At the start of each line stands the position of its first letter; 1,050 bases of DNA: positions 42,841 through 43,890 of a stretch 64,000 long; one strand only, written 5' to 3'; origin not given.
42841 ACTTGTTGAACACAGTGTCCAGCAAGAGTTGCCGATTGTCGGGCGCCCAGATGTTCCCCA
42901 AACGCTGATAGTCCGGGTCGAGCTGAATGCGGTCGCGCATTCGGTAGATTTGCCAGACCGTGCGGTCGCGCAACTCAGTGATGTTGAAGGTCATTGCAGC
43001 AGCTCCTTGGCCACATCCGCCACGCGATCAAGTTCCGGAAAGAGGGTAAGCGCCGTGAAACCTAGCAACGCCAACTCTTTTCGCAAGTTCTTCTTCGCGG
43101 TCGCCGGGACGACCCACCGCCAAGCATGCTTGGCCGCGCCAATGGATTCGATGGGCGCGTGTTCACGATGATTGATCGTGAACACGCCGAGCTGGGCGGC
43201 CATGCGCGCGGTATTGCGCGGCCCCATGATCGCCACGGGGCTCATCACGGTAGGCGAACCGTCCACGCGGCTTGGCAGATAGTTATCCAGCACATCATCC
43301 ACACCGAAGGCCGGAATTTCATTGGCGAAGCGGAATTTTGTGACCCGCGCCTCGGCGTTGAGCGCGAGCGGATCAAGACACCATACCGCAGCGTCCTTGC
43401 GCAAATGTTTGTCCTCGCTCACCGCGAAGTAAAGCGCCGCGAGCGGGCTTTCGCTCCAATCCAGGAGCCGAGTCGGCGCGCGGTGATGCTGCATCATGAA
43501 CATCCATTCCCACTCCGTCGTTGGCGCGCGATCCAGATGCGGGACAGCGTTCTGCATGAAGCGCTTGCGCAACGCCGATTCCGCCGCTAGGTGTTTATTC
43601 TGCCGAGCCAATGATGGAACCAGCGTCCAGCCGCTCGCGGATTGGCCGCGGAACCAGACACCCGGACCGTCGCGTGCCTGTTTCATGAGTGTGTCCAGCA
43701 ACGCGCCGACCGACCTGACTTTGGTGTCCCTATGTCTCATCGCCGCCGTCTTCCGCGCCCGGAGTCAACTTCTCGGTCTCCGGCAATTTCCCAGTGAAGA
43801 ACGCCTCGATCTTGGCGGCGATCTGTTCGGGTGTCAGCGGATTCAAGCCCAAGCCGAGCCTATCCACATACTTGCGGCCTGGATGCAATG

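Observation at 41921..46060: Candidate novel composite defence system: vsr, C5-MTase, Eco29kI-like nuclease, FRG protein and nuclease-less DUF262 protein in one fully overlapping operon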

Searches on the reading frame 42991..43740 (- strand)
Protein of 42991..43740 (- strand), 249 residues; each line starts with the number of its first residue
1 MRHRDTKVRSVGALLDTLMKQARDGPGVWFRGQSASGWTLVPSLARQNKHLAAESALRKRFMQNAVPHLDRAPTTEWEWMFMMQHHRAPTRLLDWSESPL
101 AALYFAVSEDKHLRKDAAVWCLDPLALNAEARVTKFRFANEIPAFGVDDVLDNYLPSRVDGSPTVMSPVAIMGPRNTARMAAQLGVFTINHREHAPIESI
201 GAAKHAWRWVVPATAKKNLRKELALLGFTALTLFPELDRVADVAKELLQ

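Call 3: search_protein_families(library=pfam, proteins=[window:42991-43740:-], max_evalue=0.01)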
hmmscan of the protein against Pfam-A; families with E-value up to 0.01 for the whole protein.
window:42991-43740:- (249 aa): 1 family
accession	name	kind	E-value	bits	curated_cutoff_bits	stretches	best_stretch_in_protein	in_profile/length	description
PF08867.16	FRG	-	4.6e-26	92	25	1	28-112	3-91/94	FRG domain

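Call 4: search_protein_families(library=padloc, proteins=[window:42991-43740:-], max_evalue=0.01)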
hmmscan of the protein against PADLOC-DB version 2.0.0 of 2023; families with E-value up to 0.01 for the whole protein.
window:42991-43740:- (249 aa): 14 families
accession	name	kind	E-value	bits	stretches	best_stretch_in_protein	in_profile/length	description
PDLC04938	PDC-S15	-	1.6e-51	173.4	1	6-243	43-265/276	-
PDLC04936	PDC-S15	-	6.4e-36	122.2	2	5-123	21-140/300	-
PDLC04933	PDC-S15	-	5.1e-32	109.5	2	4-122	5-123/286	-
PDLC04937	PDC-S15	-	2.2e-29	100.9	1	6-245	15-245/254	-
PDLC04929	PDC-S15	-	6.8e-20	70.1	2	27-120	31-139/308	-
PDLC04927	PDC-S15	-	3.1e-19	67.2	1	27-112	38-121/422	-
PDLC04931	PDC-S15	-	9.6e-16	56.4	1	10-135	47-184/282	-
PDLC04930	PDC-S15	-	4.5e-14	50.3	2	24-109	23-114/380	-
PDLC04926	PDC-S15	-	1.5e-13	48.5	1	28-109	34-120/300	-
PDLC04939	PDC-S15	-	8.7e-13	45.9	1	28-108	32-110/487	-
PDLC04934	PDC-S15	-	9.6e-13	45.9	1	25-138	58-183/416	-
PDLC04932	PDC-S15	-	2.7e-08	31.6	1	76-111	108-143/324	-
PDLC04940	PDC-S15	-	8.7e-08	30.1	1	82-115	128-162/280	-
PDLC04935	PDC-S15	-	2.8e-06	24.5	1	23-125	134-244/535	-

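Call 5: search_protein_families(library=ncbifam, proteins=[window:42991-43740:-], max_evalue=0.01)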
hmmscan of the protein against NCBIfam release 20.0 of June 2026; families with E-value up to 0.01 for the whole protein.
window:42991-43740:- (249 aa): 0 families

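Call 20: find_homologous_proteins(query=window:42991-43740:-, max_evalue=0.001)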
Query window:42991-43740:- (249 aa): 926 proteins with E <= 0.001 among 2125 candidates; the best 120 are listed.
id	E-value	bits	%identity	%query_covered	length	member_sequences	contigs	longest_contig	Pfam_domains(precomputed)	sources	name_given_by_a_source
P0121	4.3e-150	516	92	100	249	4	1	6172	PF08867.17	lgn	-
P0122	3.3e-146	503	89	100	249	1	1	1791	PF08867.17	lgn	-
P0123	1.2e-142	492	87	100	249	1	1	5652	PF08867.17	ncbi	ncbi:MAG: FRG domain-containing protein [Burkholderiales bacterium]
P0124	9.0e-142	489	87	100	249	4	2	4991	PF08867.17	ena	-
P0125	1.1e-140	485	85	100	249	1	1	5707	PF08867.17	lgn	-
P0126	2.4e-140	484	86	100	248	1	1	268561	PF08867.17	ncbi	ncbi:FRG domain-containing protein [Lysobacter terrae]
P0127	9.9e-140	482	84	100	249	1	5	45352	PF08867.17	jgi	jgi:hypothetical protein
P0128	6.0e-137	473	85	100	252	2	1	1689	PF08867.17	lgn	-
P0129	3.8e-136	470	83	100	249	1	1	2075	PF08867.17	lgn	-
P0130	8.0e-136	469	83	100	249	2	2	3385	PF08867.17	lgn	-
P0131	3.9e-133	460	80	100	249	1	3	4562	PF08867.17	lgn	-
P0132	1.3e-132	459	82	100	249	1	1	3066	PF08867.17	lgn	-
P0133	2.9e-132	458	82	100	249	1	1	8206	PF08867.17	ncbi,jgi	jgi:hypothetical protein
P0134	8.7e-132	456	84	100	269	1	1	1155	PF08867.17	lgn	-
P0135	3.8e-131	454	79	100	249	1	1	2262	PF08867.17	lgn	-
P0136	7.7e-131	453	80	100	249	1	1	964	PF08867.17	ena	-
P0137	3.8e-129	447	79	100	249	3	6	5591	PF08867.17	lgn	-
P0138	9.5e-128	443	78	100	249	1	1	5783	PF08867.17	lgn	-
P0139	9.9e-126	436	76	100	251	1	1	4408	PF08867.17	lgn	-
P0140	6.9e-125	433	75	100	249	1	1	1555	PF08867.17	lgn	-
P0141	1.1e-124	433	77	100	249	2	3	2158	PF08867.17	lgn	-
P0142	2.0e-123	429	75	100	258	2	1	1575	PF08867.17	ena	-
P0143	2.2e-121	422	74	100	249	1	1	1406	PF08867.17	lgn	-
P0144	2.3e-118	412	71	100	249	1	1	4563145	PF08867.17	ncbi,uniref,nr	ncbi:hypothetical protein DSM104443_01557 [Usitatibacter rugosus]|uniref:FRG domain-containing prote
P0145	2.5e-117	409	71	100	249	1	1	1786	PF08867.17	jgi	-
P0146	9.8e-117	407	71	100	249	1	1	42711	PF08867.17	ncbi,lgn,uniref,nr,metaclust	ncbi:FRG domain-containing protein [Polaromonas sp. JS666]|uniref:FRG domain-containing protein n=1 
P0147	1.9e-116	406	70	100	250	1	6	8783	PF08867.17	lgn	-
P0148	2.1e-116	406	73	100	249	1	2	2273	PF08867.17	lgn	-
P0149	4.1e-116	405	71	100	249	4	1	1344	PF08867.17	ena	-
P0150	9.8e-115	400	69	100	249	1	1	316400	PF08867.17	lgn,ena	-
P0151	2.5e-114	399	70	100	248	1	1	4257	PF08867.17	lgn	-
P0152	7.6e-114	397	70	100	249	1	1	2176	PF08867.17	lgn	-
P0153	8.3e-114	397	69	100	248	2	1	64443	PF08867.17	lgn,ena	-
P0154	2.2e-113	396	71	100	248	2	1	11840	PF08867.17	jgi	-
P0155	2.2e-111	389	69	100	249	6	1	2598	PF08867.17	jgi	jgi:hypothetical protein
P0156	7.2e-109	381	68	100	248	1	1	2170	PF08867.17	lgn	-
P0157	3.4e-108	379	67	100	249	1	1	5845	PF08867.17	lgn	-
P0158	6.6e-107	374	65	100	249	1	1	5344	PF08867.17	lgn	-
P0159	3.6e-106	372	67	100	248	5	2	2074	PF08867.17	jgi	jgi:hypothetical protein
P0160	6.1e-106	371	67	100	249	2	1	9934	PF08867.17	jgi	-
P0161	7.2e-106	371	66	100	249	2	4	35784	PF08867.17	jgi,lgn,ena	jgi:hypothetical protein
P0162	7.8e-106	371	68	100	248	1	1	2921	PF08867.17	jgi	jgi:hypothetical protein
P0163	3.4e-105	369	67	99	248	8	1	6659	PF08867.17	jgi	-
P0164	8.4e-105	368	65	100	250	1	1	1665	PF08867.17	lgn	-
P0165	8.8e-105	368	66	100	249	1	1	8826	PF08867.17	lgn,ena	-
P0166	1.2e-104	367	72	89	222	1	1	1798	PF08867.17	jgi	jgi:hypothetical protein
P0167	1.4e-104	367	63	100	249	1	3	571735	PF08867.17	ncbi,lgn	-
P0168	3.6e-104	366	85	76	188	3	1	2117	PF08867.17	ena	-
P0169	4.4e-104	365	66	100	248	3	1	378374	PF08867.17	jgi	jgi:hypothetical protein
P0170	5.1e-104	365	67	100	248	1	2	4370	PF08867.17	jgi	-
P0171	9.6e-104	364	65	100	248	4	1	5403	PF08867.17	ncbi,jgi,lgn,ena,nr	ncbi:MAG TPA: FRG domain-containing protein [Candidatus Binatia bacterium]|nr:FRG domain-containing 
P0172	1.6e-103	363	66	100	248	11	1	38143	PF08867.17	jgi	jgi:hypothetical protein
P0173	1.6e-103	363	64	100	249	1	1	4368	PF08867.17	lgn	-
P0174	2.7e-103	363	66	96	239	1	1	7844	PF08867.17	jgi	jgi:hypothetical protein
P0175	4.5e-103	362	64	100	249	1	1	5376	PF08867.17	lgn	-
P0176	6.9e-103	361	65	100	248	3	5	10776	PF08867.17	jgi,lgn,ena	jgi:hypothetical protein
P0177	7.0e-103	361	67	100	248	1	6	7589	PF08867.17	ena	-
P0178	1.1e-102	361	67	100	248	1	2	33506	PF08867.17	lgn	-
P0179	1.8e-102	360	65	100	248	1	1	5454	PF08867.17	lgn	-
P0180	2.1e-102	360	64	100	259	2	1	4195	PF08867.17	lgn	-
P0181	2.3e-102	360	65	100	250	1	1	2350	PF08867.17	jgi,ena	-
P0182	3.2e-102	359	66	100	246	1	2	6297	PF08867.17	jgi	jgi:hypothetical protein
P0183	3.4e-102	359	65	100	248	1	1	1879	PF08867.17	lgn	-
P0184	5.2e-102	358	65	100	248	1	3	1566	PF08867.17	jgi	-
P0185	6.4e-102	358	64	100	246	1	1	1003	PF08867.17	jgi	jgi:hypothetical protein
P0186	7.3e-102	358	65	100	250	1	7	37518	PF08867.17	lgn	-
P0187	8.1e-102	358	65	100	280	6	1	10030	PF08867.17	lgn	-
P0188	8.6e-102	358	64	100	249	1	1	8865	PF08867.17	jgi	jgi:hypothetical protein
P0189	1.0e-101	357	65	100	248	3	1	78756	PF08867.17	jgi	-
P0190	1.4e-101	357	65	99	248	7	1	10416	PF08867.17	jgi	-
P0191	1.6e-101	357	65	100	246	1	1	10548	PF08867.17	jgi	jgi:hypothetical protein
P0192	2.1e-101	356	64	99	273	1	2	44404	PF08867.17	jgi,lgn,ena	jgi:hypothetical protein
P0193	5.3e-101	355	65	100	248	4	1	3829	PF08867.17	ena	-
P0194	5.6e-101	355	63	100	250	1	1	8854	PF08867.17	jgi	jgi:FRG domain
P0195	5.7e-101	355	67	99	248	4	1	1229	PF08867.17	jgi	jgi:hypothetical protein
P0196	6.1e-101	355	66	100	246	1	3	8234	PF08867.17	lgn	-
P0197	1.3e-100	354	66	100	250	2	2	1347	PF08867.17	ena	-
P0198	1.4e-100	354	66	100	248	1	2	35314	PF08867.17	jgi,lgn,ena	jgi:hypothetical protein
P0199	1.6e-100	354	65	99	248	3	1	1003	PF08867.17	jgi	-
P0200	1.7e-100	353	64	100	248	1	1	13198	PF08867.17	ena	-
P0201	2.3e-100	353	65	100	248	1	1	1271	PF08867.17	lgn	-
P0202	2.8e-100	353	65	93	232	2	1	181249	PF08867.17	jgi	-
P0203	2.9e-100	353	63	100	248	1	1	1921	PF08867.17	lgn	-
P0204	3.0e-100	353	64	100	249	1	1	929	PF08867.17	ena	-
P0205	3.6e-100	352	65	100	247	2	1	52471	PF08867.17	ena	-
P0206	3.8e-100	352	64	100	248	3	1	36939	PF08867.17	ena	-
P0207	3.8e-100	352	64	100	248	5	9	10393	PF08867.17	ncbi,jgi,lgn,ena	jgi:hypothetical protein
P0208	5.0e-100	352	65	100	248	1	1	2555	PF08867.17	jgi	jgi:hypothetical protein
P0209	5.0e-100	352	65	100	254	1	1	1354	PF08867.17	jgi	jgi:hypothetical protein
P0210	5.5e-100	352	63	100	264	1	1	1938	PF08867.17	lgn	-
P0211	6.4e-100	352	65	99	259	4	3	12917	PF08867.17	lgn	-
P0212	7.8e-100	351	65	100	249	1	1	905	PF08867.17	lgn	-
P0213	9.3e-100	351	64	100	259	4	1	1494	PF08867.17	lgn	-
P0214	1.0e-99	351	74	86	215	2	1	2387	PF08867.17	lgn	-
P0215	1.3e-99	351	63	100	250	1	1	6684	PF08867.17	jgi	jgi:FRG domain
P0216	1.6e-99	350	65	100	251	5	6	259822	PF08867.17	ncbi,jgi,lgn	jgi:hypothetical protein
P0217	1.9e-99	350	66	100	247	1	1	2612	PF08867.17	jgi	jgi:FRG domain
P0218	2.1e-99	350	65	100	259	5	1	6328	PF08867.17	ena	-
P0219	2.2e-99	350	65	100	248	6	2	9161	PF08867.17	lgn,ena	-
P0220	2.5e-99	350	61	100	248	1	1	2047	PF08867.17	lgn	-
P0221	3.0e-99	349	63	99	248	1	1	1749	PF08867.17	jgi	-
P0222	3.2e-99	349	63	100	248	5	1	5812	PF08867.17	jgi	jgi:hypothetical protein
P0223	6.9e-99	348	65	99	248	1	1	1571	PF08867.17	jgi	jgi:hypothetical protein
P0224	8.4e-99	348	67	94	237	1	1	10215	PF08867.17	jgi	jgi:hypothetical protein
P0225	1.4e-98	347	64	100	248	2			PF08867.17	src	-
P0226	1.6e-98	347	62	100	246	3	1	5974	PF08867.17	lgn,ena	-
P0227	2.6e-98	346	63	100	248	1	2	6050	PF08867.17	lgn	-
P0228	3.9e-98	346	67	94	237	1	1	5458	PF08867.17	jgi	jgi:hypothetical protein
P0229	5.1e-98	345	67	94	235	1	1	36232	PF08867.17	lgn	-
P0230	5.8e-98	345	61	100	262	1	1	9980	PF08867.17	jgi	jgi:FRG domain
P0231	6.1e-98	345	63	100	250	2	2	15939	PF08867.17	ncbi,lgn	ncbi:MAG: FRG domain-containing protein [Acidobacteriota bacterium]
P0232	6.3e-98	345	63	100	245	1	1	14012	PF08867.17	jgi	jgi:hypothetical protein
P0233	1.1e-97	344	63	100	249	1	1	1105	PF08867.17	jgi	jgi:hypothetical protein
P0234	1.1e-97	344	65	96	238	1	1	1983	PF08867.17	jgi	jgi:hypothetical protein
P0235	1.2e-97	344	63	100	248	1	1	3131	PF08867.17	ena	-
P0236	1.3e-97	344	63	100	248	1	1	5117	PF08867.17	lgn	-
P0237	1.4e-97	344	62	100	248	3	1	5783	PF08867.17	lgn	-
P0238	1.5e-97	344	62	100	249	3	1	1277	PF08867.17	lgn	-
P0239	3.1e-97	343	64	100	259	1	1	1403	PF08867.17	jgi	jgi:hypothetical protein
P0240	4.1e-97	342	60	100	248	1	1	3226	PF08867.17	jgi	jgi:hypothetical protein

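Call 36: predict_structure(alignment_id=A2)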
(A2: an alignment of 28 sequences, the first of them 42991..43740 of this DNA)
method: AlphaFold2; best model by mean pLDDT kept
length: 249 residues; sequences in the alignment: 28
mean_pLDDT: 45.5   pTM: 0.38
mean pLDDT of the five models: 45.5, 45.3, 43.9, 42.1, 38.5
residues with pLDDT >= 90: 0; 70-90: 29; 50-70: 62; < 50: 158
segments of 3 or more residues with pLDDT < 50: 1-4, 29-47, 49-97, 131-197, 235-249
pLDDT, mean of each block of 10 residues (from residue 1): 51 64 55 27 38 44 35 33 28 41 73 69 53 38 32 30 28 29 28 44 59 82 74 48 33
secondary structure, 60 per line:
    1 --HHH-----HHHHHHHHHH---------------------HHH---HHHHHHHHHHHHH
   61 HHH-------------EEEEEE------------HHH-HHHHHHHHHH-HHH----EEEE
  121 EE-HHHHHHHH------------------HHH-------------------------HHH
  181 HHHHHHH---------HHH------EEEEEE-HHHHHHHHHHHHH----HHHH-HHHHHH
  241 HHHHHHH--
elements in order: H11-20 H48-63 E77-82 H99-108 E117-122 H124-131 H178-187 E206-211 H213-225 H230-233 H235-247

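Call 38: search_solved_structures(query=A2, max_evalue=10, show_alignments=2)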
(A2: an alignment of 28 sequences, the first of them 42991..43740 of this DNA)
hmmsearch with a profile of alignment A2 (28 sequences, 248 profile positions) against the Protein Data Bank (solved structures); distinct sequences matched with E-value up to 10: 0.

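Call 50: search_protein_families(library=padloc, proteins=[window:42991-43740:-], max_evalue=10)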
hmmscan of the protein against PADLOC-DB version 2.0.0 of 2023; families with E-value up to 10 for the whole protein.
window:42991-43740:- (249 aa): 14 families
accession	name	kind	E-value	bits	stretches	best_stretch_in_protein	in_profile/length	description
PDLC04938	PDC-S15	-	1.6e-51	173.4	1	6-243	43-265/276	-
PDLC04936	PDC-S15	-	6.4e-36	122.2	2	5-123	21-140/300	-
PDLC04933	PDC-S15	-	5.1e-32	109.5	2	4-122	5-123/286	-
PDLC04937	PDC-S15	-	2.2e-29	100.9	1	6-245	15-245/254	-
PDLC04929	PDC-S15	-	6.8e-20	70.1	2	27-120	31-139/308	-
PDLC04927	PDC-S15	-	3.1e-19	67.2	2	27-112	38-121/422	-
PDLC04931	PDC-S15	-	9.6e-16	56.4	2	10-135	47-184/282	-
PDLC04930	PDC-S15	-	4.5e-14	50.3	2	24-109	23-114/380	-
PDLC04926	PDC-S15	-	1.5e-13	48.5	2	28-109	34-120/300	-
PDLC04939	PDC-S15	-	8.7e-13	45.9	2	28-108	32-110/487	-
PDLC04934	PDC-S15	-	9.6e-13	45.9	1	25-138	58-183/416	-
PDLC04932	PDC-S15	-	2.7e-08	31.6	1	76-111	108-143/324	-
PDLC04940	PDC-S15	-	8.7e-08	30.1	1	82-115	128-162/280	-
PDLC04935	PDC-S15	-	2.8e-06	24.5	1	23-125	134-244/535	-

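Call 55: search_dna_similar(query=window:42991-43740:-, collection=plasmids, mode=protein, max_rows=30)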
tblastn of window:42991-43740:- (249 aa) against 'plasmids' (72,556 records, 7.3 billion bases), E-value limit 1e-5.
Records with a match: 150; places in all: 150; records where one place covers at least 80% of the query: 34.
Best place of each record, by identity: <60% 150.
By first word of the organism name: Klebsiella 53; Ralstonia 20; Burkholderia 18; Deinococcus 12; Vibrio 8; Raoultella 4; Rhizobium 2; Agrobacterium 2; Serratia 2; Pantoea 2; and 25 more.
By predicted mobility (MOB-suite, as given by PLSDB): conjugative 71; non-mobilizable 48; mobilizable 31.
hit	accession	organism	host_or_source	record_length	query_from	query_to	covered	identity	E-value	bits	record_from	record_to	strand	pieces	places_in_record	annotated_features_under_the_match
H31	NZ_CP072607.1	Burkholderia latens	Homo sapiens,sputum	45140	8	247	96%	33.3%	7e-18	90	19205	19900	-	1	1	FRG domain-containing protein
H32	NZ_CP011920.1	Burkholderia cenocepacia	Homo sapiens,sputum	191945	8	243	95%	33.5%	6e-16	84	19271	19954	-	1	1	FRG domain-containing protein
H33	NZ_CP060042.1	Burkholderia cenocepacia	Soil,soil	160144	8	243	95%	33.1%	2e-18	91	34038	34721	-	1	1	FRG domain-containing protein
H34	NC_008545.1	Burkholderia cenocepacia HI2424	-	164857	8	243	95%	33.1%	2e-18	91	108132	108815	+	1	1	FRG domain-containing protein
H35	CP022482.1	Ralstonia solanacearum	peanut,cell culture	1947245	28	241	86%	35.0%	4e-26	113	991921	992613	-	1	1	hypothetical protein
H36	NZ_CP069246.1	Ralstonia pseudosolanacearum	Arachis hypogaea,tissue sample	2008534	28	241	86%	35.0%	4e-26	113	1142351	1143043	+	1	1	none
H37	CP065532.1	Ralstonia solanacearum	peanut,whole organism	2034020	28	241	86%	35.0%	4e-26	113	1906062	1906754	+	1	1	none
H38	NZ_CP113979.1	Ralstonia pseudosolanacearum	Cucurbita maxima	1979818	28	241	86%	34.6%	3e-25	110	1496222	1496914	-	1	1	none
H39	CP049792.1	Ralstonia solanacearum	whole organism,isolated from the ...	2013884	28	241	86%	34.6%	3e-25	110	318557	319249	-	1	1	FRG domain-containing protein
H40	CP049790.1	Ralstonia solanacearum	whole organism,isolated from the ...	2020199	28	241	86%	34.6%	3e-25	110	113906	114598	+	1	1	FRG domain-containing protein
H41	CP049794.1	Ralstonia solanacearum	whole organism,isolated from the ...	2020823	28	241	86%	34.6%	3e-25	110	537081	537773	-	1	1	FRG domain-containing protein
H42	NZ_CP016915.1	Ralstonia pseudosolanacearum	Tobacco,tissu sample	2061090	28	241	86%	34.6%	3e-25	110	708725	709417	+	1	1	none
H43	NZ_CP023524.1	Burkholderia gladioli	Onion,onion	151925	10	247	96%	30.9%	4e-14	79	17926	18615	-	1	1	FRG domain-containing protein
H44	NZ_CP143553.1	Burkholderia multivorans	Homo sapiens,bronchoalveolar lavage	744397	30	241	85%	34.4%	8e-18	89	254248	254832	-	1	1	FRG domain-containing protein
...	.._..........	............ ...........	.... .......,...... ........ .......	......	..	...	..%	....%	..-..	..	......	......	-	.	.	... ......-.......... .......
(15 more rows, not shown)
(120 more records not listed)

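Call 58: get_annotated_region(hit=H31, flank=5000)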
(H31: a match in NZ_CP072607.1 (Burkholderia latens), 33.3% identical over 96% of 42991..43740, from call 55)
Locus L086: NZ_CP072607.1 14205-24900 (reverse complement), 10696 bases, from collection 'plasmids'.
description: Burkholderia latens strain AU2934 plasmid pAU2934, complete sequence
organism: Burkholderia latens (NCBI taxid 488446)
taxonomy: Bacteria; Pseudomonadota; Betaproteobacteria; Burkholderiales; Burkholderiaceae; Burkholderia; Burkholderia latens
host: -; source: Homo sapiens,sputum; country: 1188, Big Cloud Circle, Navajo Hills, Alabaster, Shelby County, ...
typing (MOB-suite, as given by PLSDB): non-mobilizable
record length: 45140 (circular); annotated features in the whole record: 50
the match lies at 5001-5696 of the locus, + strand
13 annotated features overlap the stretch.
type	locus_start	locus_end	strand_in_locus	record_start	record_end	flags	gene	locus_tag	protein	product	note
CDS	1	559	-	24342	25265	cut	-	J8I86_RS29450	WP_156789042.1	hypothetical protein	-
CDS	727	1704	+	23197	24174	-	-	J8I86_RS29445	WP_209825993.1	IS5 family transposase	-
CDS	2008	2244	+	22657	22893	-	-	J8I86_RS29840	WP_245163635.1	site-specific integrase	GO:0015074 - DNA integration [Evidence IEA]; GO:0006310 - DNA recombination [Evidence IEA]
CDS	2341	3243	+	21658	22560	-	-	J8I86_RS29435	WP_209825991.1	HEPN domain-containing protein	-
CDS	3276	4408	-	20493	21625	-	-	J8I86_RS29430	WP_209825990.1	IS3 family transposase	-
CDS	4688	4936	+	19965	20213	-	-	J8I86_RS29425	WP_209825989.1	hypothetical protein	-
CDS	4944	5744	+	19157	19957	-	-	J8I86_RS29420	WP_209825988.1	FRG domain-containing protein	-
CDS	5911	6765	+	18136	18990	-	-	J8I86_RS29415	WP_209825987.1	hypothetical protein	-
CDS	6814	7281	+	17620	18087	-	-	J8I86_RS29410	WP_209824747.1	transposase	GO:0006313 - DNA transposition [Evidence IEA]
CDS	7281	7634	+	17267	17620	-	tnpB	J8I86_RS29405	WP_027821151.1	IS66 family insertion sequence element accessory protein TnpB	-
CDS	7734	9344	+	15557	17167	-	-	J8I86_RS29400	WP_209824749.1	IS66 family transposase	-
CDS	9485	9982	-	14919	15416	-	-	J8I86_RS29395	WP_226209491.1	hypothetical protein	-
CDS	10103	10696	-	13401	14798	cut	-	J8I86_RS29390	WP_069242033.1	HEPN domain-containing protein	-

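Call 59: get_annotated_region(hit=H39, flank=5000)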
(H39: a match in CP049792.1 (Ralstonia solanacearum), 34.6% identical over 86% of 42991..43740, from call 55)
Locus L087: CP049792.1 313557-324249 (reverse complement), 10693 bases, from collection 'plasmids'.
description: Ralstonia solanacearum strain 203 plasmid unnamed, complete sequence
organism: Ralstonia solanacearum (NCBI taxid 305)
taxonomy: Bacteria; Pseudomonadota; Betaproteobacteria; Burkholderiales; Burkholderiaceae; Ralstonia; Ralstonia solanacearum
host: -; source: whole organism,isolated from the tobacco substrate; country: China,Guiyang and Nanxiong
typing (MOB-suite, as given by PLSDB): mobilizable; relaxase MOBP
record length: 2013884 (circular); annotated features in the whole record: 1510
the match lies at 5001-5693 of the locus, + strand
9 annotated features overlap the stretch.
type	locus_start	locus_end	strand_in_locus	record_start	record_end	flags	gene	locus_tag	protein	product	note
CDS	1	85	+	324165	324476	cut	-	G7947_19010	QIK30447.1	transcriptional regulator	-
CDS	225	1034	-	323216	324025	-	-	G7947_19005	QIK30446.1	DUF2242 domain-containing protein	-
CDS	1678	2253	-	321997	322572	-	-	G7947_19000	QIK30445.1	hypothetical protein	-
CDS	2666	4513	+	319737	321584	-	-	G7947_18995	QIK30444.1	AAA family ATPase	-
CDS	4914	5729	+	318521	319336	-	-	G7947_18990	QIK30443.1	FRG domain-containing protein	-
CDS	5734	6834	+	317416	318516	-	-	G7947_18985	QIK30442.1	DUF262 domain-containing protein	-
CDS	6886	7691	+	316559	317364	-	-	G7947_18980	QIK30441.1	IS5 family transposase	-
CDS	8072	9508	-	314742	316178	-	-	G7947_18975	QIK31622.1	GGDEF domain-containing protein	-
CDS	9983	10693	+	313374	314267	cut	-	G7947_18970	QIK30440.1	DMT family transporter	-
